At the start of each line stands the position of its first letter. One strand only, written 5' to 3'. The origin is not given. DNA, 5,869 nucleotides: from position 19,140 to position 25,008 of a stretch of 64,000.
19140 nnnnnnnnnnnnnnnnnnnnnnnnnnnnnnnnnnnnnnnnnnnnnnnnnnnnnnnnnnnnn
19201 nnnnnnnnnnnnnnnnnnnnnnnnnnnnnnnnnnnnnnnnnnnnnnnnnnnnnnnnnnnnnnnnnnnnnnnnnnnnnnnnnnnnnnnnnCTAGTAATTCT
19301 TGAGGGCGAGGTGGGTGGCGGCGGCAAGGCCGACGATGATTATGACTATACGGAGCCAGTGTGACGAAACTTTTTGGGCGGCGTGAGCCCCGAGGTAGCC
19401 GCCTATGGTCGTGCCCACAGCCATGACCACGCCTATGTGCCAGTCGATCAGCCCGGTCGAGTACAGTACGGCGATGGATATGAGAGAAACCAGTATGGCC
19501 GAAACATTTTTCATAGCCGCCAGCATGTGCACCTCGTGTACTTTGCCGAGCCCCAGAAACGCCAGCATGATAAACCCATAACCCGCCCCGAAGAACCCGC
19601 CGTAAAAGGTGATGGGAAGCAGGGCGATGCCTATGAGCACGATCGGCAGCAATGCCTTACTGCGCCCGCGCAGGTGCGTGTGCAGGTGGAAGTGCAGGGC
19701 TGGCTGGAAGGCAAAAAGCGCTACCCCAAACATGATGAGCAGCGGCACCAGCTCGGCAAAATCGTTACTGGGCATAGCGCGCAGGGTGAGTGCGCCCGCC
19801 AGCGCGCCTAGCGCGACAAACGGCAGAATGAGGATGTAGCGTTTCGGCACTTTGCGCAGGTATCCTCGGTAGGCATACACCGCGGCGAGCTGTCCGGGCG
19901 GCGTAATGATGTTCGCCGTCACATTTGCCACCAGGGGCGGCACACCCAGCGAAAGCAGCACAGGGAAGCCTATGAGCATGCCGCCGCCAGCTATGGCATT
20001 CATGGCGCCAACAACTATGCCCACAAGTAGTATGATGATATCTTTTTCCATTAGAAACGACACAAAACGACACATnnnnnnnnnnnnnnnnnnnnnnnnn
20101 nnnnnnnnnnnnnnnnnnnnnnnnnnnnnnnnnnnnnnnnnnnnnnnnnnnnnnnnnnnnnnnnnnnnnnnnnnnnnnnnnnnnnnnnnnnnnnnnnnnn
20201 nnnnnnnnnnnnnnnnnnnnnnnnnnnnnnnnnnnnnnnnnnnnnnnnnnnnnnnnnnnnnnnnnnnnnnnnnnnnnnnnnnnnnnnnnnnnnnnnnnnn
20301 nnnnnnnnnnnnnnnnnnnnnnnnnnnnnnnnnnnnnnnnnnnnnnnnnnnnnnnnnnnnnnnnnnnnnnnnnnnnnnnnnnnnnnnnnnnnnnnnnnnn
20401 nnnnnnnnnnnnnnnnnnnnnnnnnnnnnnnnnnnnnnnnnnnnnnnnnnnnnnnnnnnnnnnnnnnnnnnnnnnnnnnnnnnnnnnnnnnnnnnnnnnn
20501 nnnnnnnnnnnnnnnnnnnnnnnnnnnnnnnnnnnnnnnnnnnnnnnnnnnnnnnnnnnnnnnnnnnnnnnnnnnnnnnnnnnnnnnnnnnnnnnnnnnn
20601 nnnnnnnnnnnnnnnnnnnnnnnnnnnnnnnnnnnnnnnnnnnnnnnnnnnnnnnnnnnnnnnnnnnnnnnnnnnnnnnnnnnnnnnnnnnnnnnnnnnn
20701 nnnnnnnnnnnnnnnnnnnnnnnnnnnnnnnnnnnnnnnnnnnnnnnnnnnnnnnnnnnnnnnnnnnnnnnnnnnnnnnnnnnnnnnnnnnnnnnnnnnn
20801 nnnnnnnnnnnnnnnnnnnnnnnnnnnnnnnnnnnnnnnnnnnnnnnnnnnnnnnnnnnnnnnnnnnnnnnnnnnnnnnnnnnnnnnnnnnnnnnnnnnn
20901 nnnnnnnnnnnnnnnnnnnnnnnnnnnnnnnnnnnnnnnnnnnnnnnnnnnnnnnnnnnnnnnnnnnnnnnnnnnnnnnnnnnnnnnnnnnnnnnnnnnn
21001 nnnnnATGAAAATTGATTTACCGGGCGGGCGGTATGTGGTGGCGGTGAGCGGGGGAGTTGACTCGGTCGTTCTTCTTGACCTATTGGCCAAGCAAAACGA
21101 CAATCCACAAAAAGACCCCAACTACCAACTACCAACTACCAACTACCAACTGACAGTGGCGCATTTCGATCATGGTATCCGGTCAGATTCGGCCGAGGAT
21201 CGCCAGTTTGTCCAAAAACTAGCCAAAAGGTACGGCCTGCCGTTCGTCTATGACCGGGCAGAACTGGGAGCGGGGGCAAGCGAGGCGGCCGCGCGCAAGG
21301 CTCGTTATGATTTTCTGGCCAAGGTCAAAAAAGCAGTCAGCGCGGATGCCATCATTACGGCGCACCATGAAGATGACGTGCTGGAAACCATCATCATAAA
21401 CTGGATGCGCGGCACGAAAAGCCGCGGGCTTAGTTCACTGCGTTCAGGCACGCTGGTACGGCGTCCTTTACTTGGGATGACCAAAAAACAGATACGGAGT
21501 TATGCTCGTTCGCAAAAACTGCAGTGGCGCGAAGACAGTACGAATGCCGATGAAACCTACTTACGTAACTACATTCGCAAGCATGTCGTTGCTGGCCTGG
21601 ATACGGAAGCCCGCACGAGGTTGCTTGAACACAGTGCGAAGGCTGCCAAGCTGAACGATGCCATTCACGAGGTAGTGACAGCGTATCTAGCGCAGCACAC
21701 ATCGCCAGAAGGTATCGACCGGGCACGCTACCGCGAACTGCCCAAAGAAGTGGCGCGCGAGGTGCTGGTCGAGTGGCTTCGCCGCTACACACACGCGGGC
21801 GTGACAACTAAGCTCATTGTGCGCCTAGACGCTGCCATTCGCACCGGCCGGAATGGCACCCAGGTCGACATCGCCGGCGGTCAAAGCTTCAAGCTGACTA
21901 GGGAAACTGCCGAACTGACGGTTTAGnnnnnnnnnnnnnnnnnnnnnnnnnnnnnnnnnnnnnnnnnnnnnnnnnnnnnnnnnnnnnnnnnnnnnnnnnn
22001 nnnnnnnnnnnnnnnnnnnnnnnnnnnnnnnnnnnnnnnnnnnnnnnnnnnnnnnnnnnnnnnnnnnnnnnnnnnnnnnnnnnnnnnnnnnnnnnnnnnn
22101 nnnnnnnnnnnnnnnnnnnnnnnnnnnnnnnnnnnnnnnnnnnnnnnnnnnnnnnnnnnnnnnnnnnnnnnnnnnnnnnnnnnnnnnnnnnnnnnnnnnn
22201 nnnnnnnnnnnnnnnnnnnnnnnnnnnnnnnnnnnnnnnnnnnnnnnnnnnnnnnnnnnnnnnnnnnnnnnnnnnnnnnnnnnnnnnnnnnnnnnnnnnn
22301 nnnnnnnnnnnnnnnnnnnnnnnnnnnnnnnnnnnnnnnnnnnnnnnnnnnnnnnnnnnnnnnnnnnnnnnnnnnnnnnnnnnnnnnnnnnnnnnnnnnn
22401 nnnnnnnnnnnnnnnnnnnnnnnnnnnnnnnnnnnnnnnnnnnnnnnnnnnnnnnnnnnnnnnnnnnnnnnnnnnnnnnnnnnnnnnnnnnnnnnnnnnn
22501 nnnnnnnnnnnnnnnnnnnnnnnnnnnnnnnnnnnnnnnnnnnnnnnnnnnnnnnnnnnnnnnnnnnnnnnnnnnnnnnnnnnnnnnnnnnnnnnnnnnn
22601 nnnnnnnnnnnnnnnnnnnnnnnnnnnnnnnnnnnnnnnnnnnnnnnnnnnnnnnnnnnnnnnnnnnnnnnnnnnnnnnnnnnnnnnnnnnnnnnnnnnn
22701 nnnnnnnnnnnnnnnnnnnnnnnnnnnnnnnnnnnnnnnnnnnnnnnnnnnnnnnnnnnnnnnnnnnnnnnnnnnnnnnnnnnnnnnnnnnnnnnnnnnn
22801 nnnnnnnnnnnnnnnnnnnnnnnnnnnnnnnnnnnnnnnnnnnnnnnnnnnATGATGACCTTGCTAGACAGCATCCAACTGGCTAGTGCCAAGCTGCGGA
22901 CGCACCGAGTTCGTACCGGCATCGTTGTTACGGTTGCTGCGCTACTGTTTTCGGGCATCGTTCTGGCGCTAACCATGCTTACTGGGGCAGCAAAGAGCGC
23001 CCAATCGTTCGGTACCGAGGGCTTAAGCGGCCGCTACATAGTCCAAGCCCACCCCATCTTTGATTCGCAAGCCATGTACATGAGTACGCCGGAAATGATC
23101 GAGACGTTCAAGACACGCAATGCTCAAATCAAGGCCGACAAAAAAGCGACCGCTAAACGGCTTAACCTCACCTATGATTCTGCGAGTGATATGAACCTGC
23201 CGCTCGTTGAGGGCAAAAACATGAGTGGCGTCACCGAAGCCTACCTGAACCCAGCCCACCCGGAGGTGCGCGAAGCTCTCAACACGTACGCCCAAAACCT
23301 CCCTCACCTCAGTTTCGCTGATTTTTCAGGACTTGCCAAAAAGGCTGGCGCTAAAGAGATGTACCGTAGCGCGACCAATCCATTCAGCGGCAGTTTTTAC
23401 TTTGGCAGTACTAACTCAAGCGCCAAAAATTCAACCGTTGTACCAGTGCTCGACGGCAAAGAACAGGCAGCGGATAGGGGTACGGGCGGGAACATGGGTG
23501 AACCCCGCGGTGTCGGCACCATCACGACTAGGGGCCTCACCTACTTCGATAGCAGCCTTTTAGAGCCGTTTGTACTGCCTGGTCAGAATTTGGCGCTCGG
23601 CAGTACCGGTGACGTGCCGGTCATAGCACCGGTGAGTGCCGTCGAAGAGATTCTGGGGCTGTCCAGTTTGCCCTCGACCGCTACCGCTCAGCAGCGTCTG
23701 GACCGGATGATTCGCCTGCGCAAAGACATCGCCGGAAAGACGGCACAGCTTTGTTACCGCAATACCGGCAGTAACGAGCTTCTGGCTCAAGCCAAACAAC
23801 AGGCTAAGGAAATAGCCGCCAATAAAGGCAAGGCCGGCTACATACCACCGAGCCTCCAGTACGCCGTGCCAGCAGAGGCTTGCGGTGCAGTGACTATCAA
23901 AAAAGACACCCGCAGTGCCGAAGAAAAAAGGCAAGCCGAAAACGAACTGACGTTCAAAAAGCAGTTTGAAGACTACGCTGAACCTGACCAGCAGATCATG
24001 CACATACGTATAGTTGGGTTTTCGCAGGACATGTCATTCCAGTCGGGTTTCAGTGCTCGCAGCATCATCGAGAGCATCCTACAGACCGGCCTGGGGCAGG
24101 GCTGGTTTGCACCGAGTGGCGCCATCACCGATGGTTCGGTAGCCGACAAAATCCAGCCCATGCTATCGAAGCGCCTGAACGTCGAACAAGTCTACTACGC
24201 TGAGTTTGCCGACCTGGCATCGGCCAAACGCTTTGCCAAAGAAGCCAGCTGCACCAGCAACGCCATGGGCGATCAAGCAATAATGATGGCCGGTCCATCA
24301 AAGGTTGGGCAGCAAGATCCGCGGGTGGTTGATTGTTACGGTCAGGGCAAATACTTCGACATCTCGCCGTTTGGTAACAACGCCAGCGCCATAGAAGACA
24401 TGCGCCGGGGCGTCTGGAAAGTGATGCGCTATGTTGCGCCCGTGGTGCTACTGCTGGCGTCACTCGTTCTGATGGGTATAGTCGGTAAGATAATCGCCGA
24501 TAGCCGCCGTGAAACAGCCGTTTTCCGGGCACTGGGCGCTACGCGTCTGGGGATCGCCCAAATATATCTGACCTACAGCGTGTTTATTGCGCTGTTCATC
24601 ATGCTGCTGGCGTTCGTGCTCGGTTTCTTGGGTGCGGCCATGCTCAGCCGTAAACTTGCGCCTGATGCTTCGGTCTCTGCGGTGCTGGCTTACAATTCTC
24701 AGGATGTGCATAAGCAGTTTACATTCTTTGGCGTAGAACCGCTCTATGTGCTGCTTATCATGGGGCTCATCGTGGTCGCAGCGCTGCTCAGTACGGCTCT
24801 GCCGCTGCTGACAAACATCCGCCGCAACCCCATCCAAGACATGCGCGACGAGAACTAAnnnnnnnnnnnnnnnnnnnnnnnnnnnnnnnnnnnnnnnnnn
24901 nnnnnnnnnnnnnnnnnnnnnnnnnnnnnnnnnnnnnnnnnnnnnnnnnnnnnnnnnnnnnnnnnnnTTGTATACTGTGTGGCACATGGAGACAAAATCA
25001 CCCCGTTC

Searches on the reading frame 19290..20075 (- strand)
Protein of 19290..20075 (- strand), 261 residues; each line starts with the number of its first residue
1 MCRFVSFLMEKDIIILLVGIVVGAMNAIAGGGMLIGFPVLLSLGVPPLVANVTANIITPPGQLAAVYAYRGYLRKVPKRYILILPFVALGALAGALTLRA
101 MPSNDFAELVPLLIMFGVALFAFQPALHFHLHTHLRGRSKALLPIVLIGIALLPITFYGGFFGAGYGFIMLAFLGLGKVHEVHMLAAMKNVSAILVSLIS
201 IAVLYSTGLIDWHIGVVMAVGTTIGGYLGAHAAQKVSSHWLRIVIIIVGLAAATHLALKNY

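Call 75: search_protein_families(library=pfam, proteins=[window:19290-20075:-], max_evalue=0.0001)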
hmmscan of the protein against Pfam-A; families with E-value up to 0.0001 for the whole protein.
window:19290-20075:- (261 aa): 1 family
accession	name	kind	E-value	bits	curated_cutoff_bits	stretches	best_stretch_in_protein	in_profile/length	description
PF01925.25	TauE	-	1.5e-32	113.6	32.6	1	15-254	1-235/237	Sulfite exporter TauE/SafE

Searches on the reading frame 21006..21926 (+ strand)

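Call 75: search_protein_families(library=pfam, proteins=[window:21006-21926:+], max_evalue=0.0001)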
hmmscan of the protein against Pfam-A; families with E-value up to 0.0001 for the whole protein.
window:21006-21926:+ (306 aa): 2 families
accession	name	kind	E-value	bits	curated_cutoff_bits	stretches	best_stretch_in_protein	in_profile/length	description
PF01171.26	ATP_bind_3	-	2.7e-49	167.8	27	1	10-192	2-181/182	PP-loop family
PF01507.26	PAPS_reduct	-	1.3e-07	32.3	22.5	1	10-171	2-153/175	Phosphoadenosine phosphosulfate reductase domain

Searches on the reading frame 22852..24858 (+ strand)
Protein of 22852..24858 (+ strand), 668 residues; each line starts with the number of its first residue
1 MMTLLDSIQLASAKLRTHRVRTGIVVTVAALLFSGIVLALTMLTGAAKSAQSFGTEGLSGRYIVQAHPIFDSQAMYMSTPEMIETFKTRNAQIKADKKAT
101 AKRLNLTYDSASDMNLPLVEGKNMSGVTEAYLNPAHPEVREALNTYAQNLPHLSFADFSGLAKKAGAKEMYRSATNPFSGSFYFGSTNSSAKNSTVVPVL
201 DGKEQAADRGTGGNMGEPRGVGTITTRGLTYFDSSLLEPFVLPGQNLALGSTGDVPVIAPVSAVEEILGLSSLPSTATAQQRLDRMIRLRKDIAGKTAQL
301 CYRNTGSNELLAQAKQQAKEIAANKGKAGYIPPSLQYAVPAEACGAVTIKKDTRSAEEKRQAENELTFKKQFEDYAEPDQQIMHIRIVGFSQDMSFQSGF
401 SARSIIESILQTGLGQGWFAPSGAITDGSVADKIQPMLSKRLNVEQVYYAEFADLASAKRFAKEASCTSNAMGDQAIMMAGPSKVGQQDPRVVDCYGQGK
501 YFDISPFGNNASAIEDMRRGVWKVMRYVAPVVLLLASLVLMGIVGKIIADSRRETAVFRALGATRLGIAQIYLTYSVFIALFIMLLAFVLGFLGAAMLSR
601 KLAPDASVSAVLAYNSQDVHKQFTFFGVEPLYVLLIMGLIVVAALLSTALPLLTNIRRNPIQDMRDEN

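Call 42: search_protein_families(library=pfam, proteins=[window:22852-24858:+], max_evalue=0.0001)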
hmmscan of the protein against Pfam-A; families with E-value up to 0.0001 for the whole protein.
window:22852-24858:+ (668 aa): 1 family
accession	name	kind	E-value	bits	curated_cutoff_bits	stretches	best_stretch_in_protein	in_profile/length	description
PF02687.27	FtsX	-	4.2e-13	49.8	25.5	1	531-660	6-120/120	FtsX-like permease C-terminal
